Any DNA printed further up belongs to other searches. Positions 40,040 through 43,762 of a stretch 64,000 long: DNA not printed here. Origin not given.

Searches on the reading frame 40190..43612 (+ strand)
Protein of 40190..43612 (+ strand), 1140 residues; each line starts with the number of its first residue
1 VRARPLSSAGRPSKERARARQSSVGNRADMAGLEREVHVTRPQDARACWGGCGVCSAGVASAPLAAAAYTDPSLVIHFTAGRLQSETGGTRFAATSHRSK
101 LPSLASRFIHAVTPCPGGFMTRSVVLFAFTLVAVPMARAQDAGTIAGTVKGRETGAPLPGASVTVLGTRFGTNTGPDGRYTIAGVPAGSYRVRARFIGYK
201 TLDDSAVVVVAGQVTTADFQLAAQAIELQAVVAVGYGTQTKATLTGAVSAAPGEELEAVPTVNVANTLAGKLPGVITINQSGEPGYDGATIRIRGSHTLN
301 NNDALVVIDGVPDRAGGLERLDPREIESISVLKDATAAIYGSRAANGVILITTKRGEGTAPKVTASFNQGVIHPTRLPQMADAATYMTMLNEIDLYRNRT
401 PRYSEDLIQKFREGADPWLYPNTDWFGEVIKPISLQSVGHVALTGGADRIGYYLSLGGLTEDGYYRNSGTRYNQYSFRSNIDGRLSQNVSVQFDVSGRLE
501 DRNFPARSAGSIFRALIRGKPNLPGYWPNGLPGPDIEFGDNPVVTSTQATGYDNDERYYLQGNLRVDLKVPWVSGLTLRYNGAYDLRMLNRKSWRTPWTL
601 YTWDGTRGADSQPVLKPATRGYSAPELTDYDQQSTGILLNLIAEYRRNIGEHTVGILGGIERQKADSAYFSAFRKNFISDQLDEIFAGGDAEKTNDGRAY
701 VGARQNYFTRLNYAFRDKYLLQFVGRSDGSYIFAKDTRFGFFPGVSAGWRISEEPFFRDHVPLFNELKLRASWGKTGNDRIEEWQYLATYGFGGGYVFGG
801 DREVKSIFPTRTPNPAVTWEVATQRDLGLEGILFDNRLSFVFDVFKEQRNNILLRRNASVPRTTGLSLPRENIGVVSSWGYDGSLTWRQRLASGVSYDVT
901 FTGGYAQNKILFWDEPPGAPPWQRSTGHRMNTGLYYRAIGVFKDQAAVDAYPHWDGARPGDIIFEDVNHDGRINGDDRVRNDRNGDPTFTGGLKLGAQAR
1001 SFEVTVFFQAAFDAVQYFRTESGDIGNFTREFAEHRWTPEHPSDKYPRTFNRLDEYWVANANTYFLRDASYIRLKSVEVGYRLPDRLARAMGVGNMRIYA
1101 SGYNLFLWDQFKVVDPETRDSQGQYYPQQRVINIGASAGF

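Call 54: search_protein_families(library=pfam, proteins=[window:40190-43612:+], max_evalue=0.00001)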
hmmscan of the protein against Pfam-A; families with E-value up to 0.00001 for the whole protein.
window:40190-43612:+ (1140 aa): 3 families
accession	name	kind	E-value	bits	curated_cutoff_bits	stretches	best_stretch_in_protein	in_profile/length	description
PF07715.20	Plug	-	8.4e-20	71.7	23.9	1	241-348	2-107/107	TonB-dependent Receptor Plug Domain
PF13620.12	CarboxypepD_reg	-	1.3e-19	70.8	32.3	1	144-221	1-81/82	Carboxypeptidase regulatory-like domain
PF13715.12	CarbopepD_reg_2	-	4.3e-17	62.4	32.2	1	145-232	1-87/88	CarboxypepD_reg-like domain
